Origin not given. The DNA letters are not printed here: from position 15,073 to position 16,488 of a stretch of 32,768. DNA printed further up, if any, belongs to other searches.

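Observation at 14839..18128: Compact three-gene periplasmic copper module of unknown function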

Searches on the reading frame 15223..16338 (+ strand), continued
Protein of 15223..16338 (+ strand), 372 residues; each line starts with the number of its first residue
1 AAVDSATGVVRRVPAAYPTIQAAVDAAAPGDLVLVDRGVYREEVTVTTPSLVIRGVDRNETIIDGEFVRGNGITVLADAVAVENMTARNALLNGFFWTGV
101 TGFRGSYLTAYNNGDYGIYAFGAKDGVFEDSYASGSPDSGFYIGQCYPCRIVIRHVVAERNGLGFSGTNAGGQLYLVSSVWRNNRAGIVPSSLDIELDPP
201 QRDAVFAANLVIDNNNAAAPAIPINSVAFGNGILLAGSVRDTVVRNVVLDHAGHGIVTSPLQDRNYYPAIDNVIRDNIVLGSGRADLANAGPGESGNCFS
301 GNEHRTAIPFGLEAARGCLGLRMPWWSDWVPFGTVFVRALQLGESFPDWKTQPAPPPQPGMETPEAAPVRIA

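Call 76: find_homologous_proteins(query=L090:5872-7218:+, max_evalue=1e-20)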
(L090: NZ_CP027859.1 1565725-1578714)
Query L090:5872-7218:+ (449 aa): 1591 proteins with E <= 1e-20 among 8000 candidates; the best 120 are listed.
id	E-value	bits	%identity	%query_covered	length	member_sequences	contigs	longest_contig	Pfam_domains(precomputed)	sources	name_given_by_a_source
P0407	6.8e-292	986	100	100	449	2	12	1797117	PF13229.13,PF22842.4,PF05048.20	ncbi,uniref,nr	ncbi:right-handed parallel beta-helix repeat-containing protein [Streptomyces clavuligerus]|uniref:P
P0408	3.8e-259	878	88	100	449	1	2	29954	PF13229.13,PF22842.4,PF05048.20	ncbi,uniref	ncbi:right-handed parallel beta-helix repeat-containing protein [Streptomyces scopuliridis]|uniref:r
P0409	4.0e-258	874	88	100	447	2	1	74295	PF13229.13,PF22842.4,PF05048.20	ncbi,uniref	ncbi:right-handed parallel beta-helix repeat-containing protein [Streptomyces scopuliridis]|uniref:r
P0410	7.3e-258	873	87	100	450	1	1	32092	PF13229.13,PF22842.4,PF05048.20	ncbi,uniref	ncbi:right-handed parallel beta-helix repeat-containing protein [Streptomyces scopuliridis]|uniref:r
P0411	3.9e-257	871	87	100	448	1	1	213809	PF13229.13,PF22842.4,PF05048.20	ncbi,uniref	ncbi:right-handed parallel beta-helix repeat-containing protein [Streptomyces scopuliridis]|uniref:r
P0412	6.9e-257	870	87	100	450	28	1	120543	PF13229.13,PF22842.4,PF05048.20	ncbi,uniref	ncbi:right-handed parallel beta-helix repeat-containing protein [Streptomyces sp. NPDC088551]|uniref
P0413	7.8e-257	870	87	100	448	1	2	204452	PF13229.13,PF22842.4,PF05048.20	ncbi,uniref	ncbi:right-handed parallel beta-helix repeat-containing protein [Streptomyces scopuliridis]|uniref:r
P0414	1.2e-255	866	86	100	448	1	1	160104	PF13229.13,PF22842.4,PF05048.20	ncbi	ncbi:right-handed parallel beta-helix repeat-containing protein [Streptomyces scopuliridis]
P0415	1.3e-255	866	87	100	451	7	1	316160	PF13229.13,PF22842.4,PF05048.20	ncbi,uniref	ncbi:right-handed parallel beta-helix repeat-containing protein [Streptomyces sp. NPDC059896]|uniref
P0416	1.7e-255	866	87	100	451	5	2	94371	PF13229.13,PF22842.4,PF05048.20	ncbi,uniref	ncbi:right-handed parallel beta-helix repeat-containing protein [Streptomyces sp. NPDC050433]|uniref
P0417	4.4e-255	864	87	100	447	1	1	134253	PF13229.13,PF22842.4,PF05048.20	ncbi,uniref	ncbi:right-handed parallel beta-helix repeat-containing protein [Streptomyces sp. NPDC056244]|uniref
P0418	4.4e-255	864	88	100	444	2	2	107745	PF13229.13,PF22842.4,PF05048.20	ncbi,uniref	ncbi:right-handed parallel beta-helix repeat-containing protein [Streptomyces jumonjinensis]|uniref:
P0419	9.8e-255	863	87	100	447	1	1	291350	PF13229.13,PF22842.4,PF05048.20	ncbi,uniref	ncbi:right-handed parallel beta-helix repeat-containing protein [Streptomyces sp. NPDC057617]|uniref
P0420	1.6e-254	862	86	100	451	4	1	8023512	PF13229.13,PF22842.4,PF05048.20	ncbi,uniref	ncbi:right-handed parallel beta-helix repeat-containing protein [Streptomyces sp. NBC_01508]|uniref:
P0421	2.6e-253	858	87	100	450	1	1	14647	PF13229.13,PF22842.4,PF05048.20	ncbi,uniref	ncbi:nitrous oxide reductase family maturation protein NosD [Streptomyces sp. NPDC057638]|uniref:rig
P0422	1.5e-252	856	85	100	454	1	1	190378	PF13229.13,PF22842.4,PF05048.20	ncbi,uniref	ncbi:right-handed parallel beta-helix repeat-containing protein [Streptomyces sp. NPDC091292]|uniref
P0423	1.7e-252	856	86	100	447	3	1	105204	PF13229.13,PF22842.4,PF05048.20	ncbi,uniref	ncbi:right-handed parallel beta-helix repeat-containing protein [Streptomyces sp. NPDC059396]|uniref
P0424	7.6e-251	850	86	100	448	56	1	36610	PF13229.13,PF22842.4,PF05048.20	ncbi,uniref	ncbi:right-handed parallel beta-helix repeat-containing protein [Streptomyces niveus]|uniref:right-h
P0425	1.1e-250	850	86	100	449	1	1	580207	PF13229.13,PF22842.4,PF05048.20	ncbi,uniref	ncbi:nitrous oxide reductase family maturation protein NosD [Streptomyces sp. NPDC058001]|uniref:rig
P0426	4.4e-249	844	85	100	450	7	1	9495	PF13229.13,PF22842.4,PF05048.20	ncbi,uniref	ncbi:right-handed parallel beta-helix repeat-containing protein [Streptomyces sp. NPDC057539]|uniref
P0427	3.5e-248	841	87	92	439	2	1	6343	PF13229.13,PF22842.4,PF05048.20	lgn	-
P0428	6.5e-247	837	83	100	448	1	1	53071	PF13229.13,PF22842.4,PF05048.20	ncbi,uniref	ncbi:right-handed parallel beta-helix repeat-containing protein [Streptomyces sp. NPDC047315]|uniref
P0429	9.3e-246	833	85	98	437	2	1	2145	PF13229.13,PF22842.4,PF05048.20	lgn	-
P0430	2.6e-244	829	82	100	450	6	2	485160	PF13229.13,PF22842.4,PF05048.20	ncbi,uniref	ncbi:nitrous oxide reductase family maturation protein NosD [Streptomyces sp. NPDC056716]|uniref:rig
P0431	5.9e-244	828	83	100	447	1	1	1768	PF13229.13,PF22842.4,PF05048.20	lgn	-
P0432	3.2e-243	825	85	100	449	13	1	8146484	PF13229.13,PF22842.4,PF05048.20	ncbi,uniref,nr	ncbi:right-handed parallel beta-helix repeat-containing protein [Streptomyces qinzhouensis]|uniref:P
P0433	4.7e-243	825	86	92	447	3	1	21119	PF13229.13,PF22842.4,PF05048.20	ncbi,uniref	ncbi:right-handed parallel beta-helix repeat-containing protein [Streptomyces sp. URMC 129]|uniref:r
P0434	5.5e-243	824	84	100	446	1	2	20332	PF13229.13,PF22842.4,PF05048.20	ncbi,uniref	ncbi:right-handed parallel beta-helix repeat-containing protein [Streptomyces sp. NPDC058953]|uniref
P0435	9.8e-243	824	83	100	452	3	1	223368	PF13229.13,PF22842.4,PF05048.20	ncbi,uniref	ncbi:right-handed parallel beta-helix repeat-containing protein [Streptomyces sp. NPDC017979]|uniref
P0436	1.3e-242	823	86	92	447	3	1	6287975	PF13229.13,PF22842.4,PF05048.20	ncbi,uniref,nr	ncbi:right-handed parallel beta-helix repeat-containing protein [Streptomyces marincola]|uniref:righ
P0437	1.5e-241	820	84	100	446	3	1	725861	PF13229.13,PF22842.4,PF05048.20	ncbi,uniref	ncbi:right-handed parallel beta-helix repeat-containing protein [Streptomyces sp. NPDC094448]|uniref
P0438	5.0e-241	818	85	92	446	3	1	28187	PF13229.13,PF22842.4,PF05048.20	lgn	-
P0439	5.9e-241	818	83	100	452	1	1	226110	PF13229.13,PF22842.4,PF05048.20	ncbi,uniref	ncbi:right-handed parallel beta-helix repeat-containing protein [Streptomyces sp. NPDC000594]|uniref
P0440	2.8e-240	815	83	98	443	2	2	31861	PF13229.13,PF22842.4,PF05048.20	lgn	-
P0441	6.5e-240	814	83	100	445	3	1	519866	PF13229.13,PF22842.4,PF05048.20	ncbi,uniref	ncbi:right-handed parallel beta-helix repeat-containing protein [Streptomyces sp. B6B3]|uniref:right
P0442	1.1e-239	814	84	92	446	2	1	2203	PF13229.13,PF22842.4,PF05048.20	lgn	-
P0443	7.1e-239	811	82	100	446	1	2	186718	PF13229.13,PF22842.4,PF05048.20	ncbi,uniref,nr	ncbi:right-handed parallel beta-helix repeat-containing protein [Streptomyces radicis]|uniref:Plasmi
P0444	1.1e-238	810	83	100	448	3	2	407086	PF13229.13,PF22842.4,PF05048.20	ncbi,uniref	ncbi:right-handed parallel beta-helix repeat-containing protein [Streptomyces sp. NPDC002514]|uniref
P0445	5.4e-237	805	82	100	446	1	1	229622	PF13229.13,PF22842.4,PF05048.20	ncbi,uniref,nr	ncbi:right-handed parallel beta-helix repeat-containing protein [Streptomyces specialis]|uniref:righ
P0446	6.2e-237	804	82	100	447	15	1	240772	PF13229.13,PF05048.20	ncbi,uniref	ncbi:right-handed parallel beta-helix repeat-containing protein [Streptomyces sp. B22F1]|uniref:righ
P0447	7.3e-237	804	82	100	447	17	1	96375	PF13229.13,PF22842.4,PF05048.20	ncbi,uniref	ncbi:right-handed parallel beta-helix repeat-containing protein [Streptomyces misionensis]|uniref:ri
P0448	9.8e-236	800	82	98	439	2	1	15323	PF13229.13,PF22842.4,PF05048.20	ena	-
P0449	1.8e-235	800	81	100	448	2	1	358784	PF13229.13,PF22842.4,PF05048.20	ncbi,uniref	ncbi:right-handed parallel beta-helix repeat-containing protein [Streptomyces sp. NPDC006012]|uniref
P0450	2.4e-235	799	82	100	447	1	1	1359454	PF13229.13,PF22842.4,PF05048.20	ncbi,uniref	ncbi:right-handed parallel beta-helix repeat-containing protein [Streptomyces misionensis]|uniref:ri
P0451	6.4e-235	798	84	92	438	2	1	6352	PF13229.13,PF22842.4,PF05048.20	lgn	-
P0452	2.9e-234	796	82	100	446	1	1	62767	PF13229.13,PF22842.4,PF05048.20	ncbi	ncbi:right-handed parallel beta-helix repeat-containing protein [Streptomyces misionensis]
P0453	4.0e-234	795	81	100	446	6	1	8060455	PF13229.13,PF22842.4,PF05048.20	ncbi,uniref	ncbi:nitrous oxide reductase family maturation protein NosD [Streptomyces sp. KHY 26]|uniref:right-h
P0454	4.2e-234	795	82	100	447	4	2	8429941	PF13229.13,PF22842.4,PF05048.20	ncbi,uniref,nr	ncbi:right-handed parallel beta-helix repeat-containing protein [Streptomyces sp. NEAU-sy36]|uniref:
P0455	3.9e-233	792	81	100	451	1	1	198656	PF13229.13,PF22842.4,PF05048.20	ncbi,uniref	ncbi:NosD domain-containing protein [Streptomyces sp. NPDC048106]|uniref:right-handed parallel beta-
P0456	8.1e-233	791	81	100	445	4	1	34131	PF13229.13,PF22842.4,PF05048.20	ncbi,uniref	ncbi:NosD domain-containing protein [Streptomyces sp. NPDC001034]|uniref:right-handed parallel beta-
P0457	1.1e-232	790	83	98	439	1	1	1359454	PF13229.13,PF22842.4,PF05048.20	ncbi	ncbi:Nitrous oxidase accessory protein NosD, contains tandem CASH domains [Streptomyces misionensis 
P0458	1.5e-232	790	83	98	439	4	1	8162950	PF13229.13,PF22842.4,PF05048.20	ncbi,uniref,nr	ncbi:Nitrous oxidase accessory protein NosD, contains tandem CASH domains [Streptomyces misionensis]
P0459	1.9e-232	790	82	92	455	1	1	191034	PF13229.13,PF22842.4,PF05048.20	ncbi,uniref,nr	ncbi:right-handed parallel beta-helix repeat-containing protein [Streptomyces malaysiense]|uniref:Pl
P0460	2.6e-232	789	83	92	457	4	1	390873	PF13229.13,PF22842.4,PF05048.20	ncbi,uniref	ncbi:right-handed parallel beta-helix repeat-containing protein [Streptomyces sp. NPDC093252]|uniref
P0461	3.2e-232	789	81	100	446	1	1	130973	PF13229.13,PF22842.4,PF05048.20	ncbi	ncbi:right-handed parallel beta-helix repeat-containing protein [Streptomyces sp. NPDC002519]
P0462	6.2e-232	788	82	92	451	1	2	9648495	PF13229.13,PF22842.4,PF05048.20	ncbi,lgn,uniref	ncbi:right-handed parallel beta-helix repeat-containing protein [Streptomyces sp. NBC_00448]|uniref:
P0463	9.4e-232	787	81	100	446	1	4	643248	PF13229.13,PF22842.4,PF05048.20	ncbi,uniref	ncbi:right-handed parallel beta-helix repeat-containing protein [Streptomyces misionensis]|uniref:ri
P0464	2.3e-231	786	82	92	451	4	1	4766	PF13229.13,PF22842.4,PF05048.20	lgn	-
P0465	3.4e-231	785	83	98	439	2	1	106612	PF13229.13,PF22842.4,PF05048.20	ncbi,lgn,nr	ncbi:hypothetical protein STEPF1_05088 [Streptomyces sp. F-1]|nr:hypothetical protein STEPF1_05088 [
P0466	1.9e-230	783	84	92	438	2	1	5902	PF13229.13,PF22842.4,PF05048.20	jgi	jgi:hypothetical protein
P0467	2.5e-230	783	81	92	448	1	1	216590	PF13229.13,PF22842.4,PF05048.20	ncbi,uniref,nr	ncbi:right-handed parallel beta-helix repeat-containing protein [Streptomyces sp. DSM 44915]|uniref:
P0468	1.4e-229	780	81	98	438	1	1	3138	PF13229.13,PF22842.4,PF05048.20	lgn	-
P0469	4.3e-229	779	81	92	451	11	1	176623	PF13229.13,PF22842.4,PF05048.20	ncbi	ncbi:right-handed parallel beta-helix repeat-containing protein [Streptomyces sp. NPDC004749]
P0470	5.5e-229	778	78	100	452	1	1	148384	PF13229.13,PF22842.4,PF05048.20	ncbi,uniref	ncbi:right-handed parallel beta-helix repeat-containing protein [Streptomyces sp. NPDC048659]|uniref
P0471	1.6e-228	777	80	100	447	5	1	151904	PF13229.13,PF22842.4,PF05048.20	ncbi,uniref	ncbi:right-handed parallel beta-helix repeat-containing protein [Streptomyces sp. NPDC005962]|uniref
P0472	5.7e-228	775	79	100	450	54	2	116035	PF13229.13,PF22842.4,PF05048.20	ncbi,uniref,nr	ncbi:plasmid stabilization protein [Streptomyces sp. SID4946]|uniref:right-handed parallel beta-heli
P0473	8.5e-228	774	79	100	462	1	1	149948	PF13229.13,PF22842.4,PF05048.20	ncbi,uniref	ncbi:right-handed parallel beta-helix repeat-containing protein [Streptomyces sp. NPDC048290]|uniref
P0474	9.1e-228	774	82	98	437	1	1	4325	PF13229.13,PF22842.4,PF05048.20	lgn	-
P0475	1.7e-227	773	83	92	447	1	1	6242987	PF13229.13,PF22842.4,PF05048.20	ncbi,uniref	ncbi:right-handed parallel beta-helix repeat-containing protein [Streptomyces sp. AM6-12]|uniref:rig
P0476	2.0e-227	773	84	92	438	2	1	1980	PF13229.13,PF22842.4,PF05048.20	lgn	-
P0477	2.8e-227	773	79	100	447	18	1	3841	PF13229.13,PF22842.4,PF05048.20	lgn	-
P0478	3.8e-227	772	79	100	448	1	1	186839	PF13229.13,PF22842.4,PF05048.20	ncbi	ncbi:right-handed parallel beta-helix repeat-containing protein [Streptomyces sp. NPDC002523]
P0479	6.9e-227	771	81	92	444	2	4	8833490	PF13229.13,PF22842.4,PF05048.20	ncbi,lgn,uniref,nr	ncbi:hypothetical protein RVR_4587 [Actinacidiphila reveromycinica]|uniref:Periplasmic copper-bindin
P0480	7.7e-227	771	80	100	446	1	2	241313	PF13229.13,PF22842.4,PF05048.20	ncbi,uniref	ncbi:right-handed parallel beta-helix repeat-containing protein [Streptomyces sp. NPDC052727]|uniref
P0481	1.0e-226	771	80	98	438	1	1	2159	PF13229.13,PF22842.4,PF05048.20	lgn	-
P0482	1.4e-226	770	80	100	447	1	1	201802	PF13229.13,PF22842.4,PF05048.20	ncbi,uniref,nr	ncbi:right-handed parallel beta-helix repeat-containing protein [Streptomyces sp. H51]|uniref:right-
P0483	1.7e-226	770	79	100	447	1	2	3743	PF13229.13,PF22842.4,PF05048.20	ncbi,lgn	ncbi:nitrous oxide reductase family maturation protein NosD [Streptomyces sp. MCAF7]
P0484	1.8e-226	770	79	100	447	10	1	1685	PF13229.13,PF22842.4,PF05048.20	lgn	-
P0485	2.0e-226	770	80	100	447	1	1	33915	PF13229.13,PF22842.4,PF05048.20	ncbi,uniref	ncbi:right-handed parallel beta-helix repeat-containing protein [Streptomyces sp. NPDC000987]|uniref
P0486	2.4e-226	770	80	100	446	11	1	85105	PF13229.13,PF22842.4,PF05048.20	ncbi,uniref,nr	ncbi:right-handed parallel beta-helix repeat-containing protein [Streptomyces sp. NRRL S-31]|uniref:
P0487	3.4e-226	769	79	100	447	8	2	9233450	PF13229.13,PF22842.4,PF05048.20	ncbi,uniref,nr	ncbi:right-handed parallel beta-helix repeat-containing protein [Streptomyces violaceusniger]|uniref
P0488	6.9e-226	768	80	100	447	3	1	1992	PF13229.13,PF22842.4,PF05048.20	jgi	jgi:hypothetical protein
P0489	1.0e-225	767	79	100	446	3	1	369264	PF13229.13,PF22842.4,PF05048.20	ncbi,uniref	ncbi:right-handed parallel beta-helix repeat-containing protein [Streptomyces sp. CA2R101]|uniref:ri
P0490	1.0e-225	767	78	100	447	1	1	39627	PF13229.13,PF22842.4,PF05048.20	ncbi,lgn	ncbi:right-handed parallel beta-helix repeat-containing protein [Streptomyces sp. NPDC000941]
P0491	1.2e-225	767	79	100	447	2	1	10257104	PF13229.13,PF22842.4,PF05048.20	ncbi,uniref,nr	ncbi:right-handed parallel beta-helix repeat-containing protein [Streptomyces melanosporofaciens]|un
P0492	1.2e-225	767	79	100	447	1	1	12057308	PF13229.13,PF22842.4,PF05048.20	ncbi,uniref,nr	ncbi:right-handed parallel beta-helix repeat-containing protein [Streptomyces sp. NBS 14/10]|uniref:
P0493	1.2e-225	767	79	100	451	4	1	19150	PF13229.13,PF22842.4,PF05048.20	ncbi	ncbi:right-handed parallel beta-helix repeat-containing protein [Streptomyces sp. NPDC003863]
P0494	3.4e-225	766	79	100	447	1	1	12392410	PF13229.13,PF22842.4,PF05048.20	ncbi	ncbi:right-handed parallel beta-helix repeat-containing protein [Streptomyces sp. LZ34]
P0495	3.4e-225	766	78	100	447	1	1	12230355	PF13229.13,PF22842.4,PF05048.20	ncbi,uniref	ncbi:nitrous oxide reductase family maturation protein NosD [Streptomyces sp. OE57]|uniref:right-han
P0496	3.5e-225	766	83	92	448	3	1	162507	PF13229.13,PF22842.4,PF05048.20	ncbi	-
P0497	4.3e-225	765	79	100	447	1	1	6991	PF13229.13,PF22842.4,PF05048.20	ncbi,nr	ncbi:right-handed parallel beta-helix repeat-containing protein [Streptomyces albiflaviniger]|nr:rig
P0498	5.5e-225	765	79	100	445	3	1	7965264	PF13229.13,PF22842.4,PF05048.20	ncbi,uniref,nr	ncbi:NosD domain-containing protein [Streptomyces sp. FIT100]|uniref:NosD domain-containing protein 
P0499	7.4e-225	765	78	100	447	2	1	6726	PF13229.13,PF22842.4,PF05048.20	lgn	-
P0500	7.4e-225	765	79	100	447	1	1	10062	PF13229.13,PF22842.4,PF05048.20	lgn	-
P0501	7.5e-225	765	78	100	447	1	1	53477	PF13229.13,PF22842.4,PF05048.20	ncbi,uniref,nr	ncbi:right-handed parallel beta-helix repeat-containing protein [Streptomyces rhizosphaericus]|unire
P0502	8.1e-225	764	79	100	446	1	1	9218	PF13229.13,PF22842.4,PF05048.20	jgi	jgi:hypothetical protein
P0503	1.2e-224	764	78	100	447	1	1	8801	PF13229.13,PF22842.4,PF05048.20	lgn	-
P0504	1.2e-224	764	78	100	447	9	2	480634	PF13229.13,PF22842.4,PF05048.20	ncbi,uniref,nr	ncbi:right-handed parallel beta-helix repeat-containing protein [Streptomyces sp. DSM 41524]|uniref:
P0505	1.4e-224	764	78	100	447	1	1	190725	PF13229.13,PF22842.4,PF05048.20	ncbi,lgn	ncbi:right-handed parallel beta-helix repeat-containing protein [Streptomyces asiaticus]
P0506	1.9e-224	763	78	100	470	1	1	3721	PF13229.13,PF22842.4,PF05048.20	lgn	-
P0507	2.3e-224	763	78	100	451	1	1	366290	PF13229.13,PF22842.4,PF05048.20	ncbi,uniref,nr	ncbi:right-handed parallel beta-helix repeat-containing protein [Streptomyces bluensis]|uniref:right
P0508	2.6e-224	763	78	100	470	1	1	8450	PF13229.13,PF22842.4,PF05048.20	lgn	-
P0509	2.8e-224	763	79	100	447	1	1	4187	PF13229.13,PF22842.4,PF05048.20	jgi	jgi:hypothetical protein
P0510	3.3e-224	762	79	100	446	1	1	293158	PF13229.13,PF22842.4,PF05048.20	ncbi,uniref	ncbi:right-handed parallel beta-helix repeat-containing protein [Streptomyces acidicola]|uniref:righ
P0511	3.4e-224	762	79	100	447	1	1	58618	PF13229.13,PF22842.4,PF05048.20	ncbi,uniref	ncbi:nitrous oxide reductase family maturation protein NosD [Streptomyces sp. NPDC056549]|uniref:rig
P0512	4.5e-224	762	79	100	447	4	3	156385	PF13229.13,PF22842.4,PF05048.20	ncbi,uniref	ncbi:right-handed parallel beta-helix repeat-containing protein [Streptomyces eurythermus]|uniref:ri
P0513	5.3e-224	762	79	98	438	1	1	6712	PF13229.13,PF22842.4,PF05048.20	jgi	jgi:hypothetical protein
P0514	6.3e-224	762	79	100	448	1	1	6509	PF13229.13,PF22842.4,PF05048.20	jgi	jgi:hypothetical protein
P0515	7.5e-224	761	78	100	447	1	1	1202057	PF13229.13,PF22842.4,PF05048.20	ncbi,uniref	ncbi:right-handed parallel beta-helix repeat-containing protein [Streptomyces sp. NEAU-174]|uniref:r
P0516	8.0e-224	761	78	100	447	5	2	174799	PF13229.13,PF22842.4,PF05048.20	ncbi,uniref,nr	ncbi:right-handed parallel beta-helix repeat-containing protein [Streptomyces javensis]|uniref:Right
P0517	8.4e-224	761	78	100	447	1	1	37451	PF13229.13,PF22842.4,PF05048.20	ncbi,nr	ncbi:right-handed parallel beta-helix repeat-containing protein [Streptomyces sp. PRKS01-29]|nr:righ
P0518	9.8e-224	761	80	98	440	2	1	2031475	PF13229.13,PF22842.4,PF05048.20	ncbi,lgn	-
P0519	1.1e-223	761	79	97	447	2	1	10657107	PF13229.13,PF22842.4,PF05048.20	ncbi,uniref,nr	ncbi:right-handed parallel beta-helix repeat-containing protein [Streptomyces violaceusniger]|uniref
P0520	1.2e-223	761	78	100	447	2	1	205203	PF13229.13,PF22842.4,PF05048.20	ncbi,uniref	ncbi:right-handed parallel beta-helix repeat-containing protein [Streptomyces javensis]|uniref:Perip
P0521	1.3e-223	761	79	100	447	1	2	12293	PF13229.13,PF22842.4,PF05048.20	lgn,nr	nr:right-handed parallel beta-helix repeat-containing protein [Streptomyces antimycoticus]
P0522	1.4e-223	760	78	100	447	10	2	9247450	PF13229.13,PF22842.4,PF05048.20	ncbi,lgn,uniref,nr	ncbi:right-handed parallel beta-helix repeat-containing protein [Streptomyces celluloflavus]|uniref:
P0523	1.8e-223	760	79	100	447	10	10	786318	PF13229.13,PF22842.4,PF05048.20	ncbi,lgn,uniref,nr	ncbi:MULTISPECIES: right-handed parallel beta-helix repeat-containing protein [Streptomyces]|uniref:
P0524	2.1e-223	760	78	100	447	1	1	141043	PF13229.13,PF22842.4,PF05048.20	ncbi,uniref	ncbi:right-handed parallel beta-helix repeat-containing protein [Streptomyces sparsogenes]|uniref:ri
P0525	2.5e-223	760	79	100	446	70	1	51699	PF13229.13,PF22842.4,PF05048.20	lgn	-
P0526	2.7e-223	759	78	100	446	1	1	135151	PF13229.13,PF22842.4,PF05048.20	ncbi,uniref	ncbi:right-handed parallel beta-helix repeat-containing protein [Streptomyces sp. NPDC059101]|uniref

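Call 77: find_encoding_contigs(protein=P0420, flank=7000, max_places=1)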
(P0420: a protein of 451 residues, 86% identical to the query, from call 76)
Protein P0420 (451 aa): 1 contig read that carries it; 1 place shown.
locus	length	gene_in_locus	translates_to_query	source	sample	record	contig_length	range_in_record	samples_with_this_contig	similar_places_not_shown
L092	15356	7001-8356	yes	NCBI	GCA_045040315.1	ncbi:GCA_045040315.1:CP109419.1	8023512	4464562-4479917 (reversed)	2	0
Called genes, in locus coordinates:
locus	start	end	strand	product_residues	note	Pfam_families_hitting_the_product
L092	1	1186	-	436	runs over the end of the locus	PF00561:Abhydrolase_1 (faint), PF05057:DUF676 (faint), PF12697:Abhydrolase_6, PF24096:DUF7379 (weak)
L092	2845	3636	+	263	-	PF00561:Abhydrolase_1 (weak), PF12146:Hydrolase_4 (weak), PF12697:Abhydrolase_6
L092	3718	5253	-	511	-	PF01235:Na_Ala_symp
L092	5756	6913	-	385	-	PF04261:Dyp_perox_N, PF20628:Dyp_perox_C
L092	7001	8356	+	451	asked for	PF22842:Pel9A-like_beta_helix (weak), PF13229:Beta_helix, PF05048:NosD, PF13229:Beta_helix (weak)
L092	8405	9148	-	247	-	-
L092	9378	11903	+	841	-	PF13620:CarboxypepD_reg (faint), PF17210:SdrD_B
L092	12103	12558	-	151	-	PF08818:DUF1801 (weak)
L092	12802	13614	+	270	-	PF00903:Glyoxalase, PF18029:Glyoxalase_6 (faint), PF00903:Glyoxalase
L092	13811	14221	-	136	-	PF01475:FUR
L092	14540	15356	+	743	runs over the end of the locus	PF00141:peroxidase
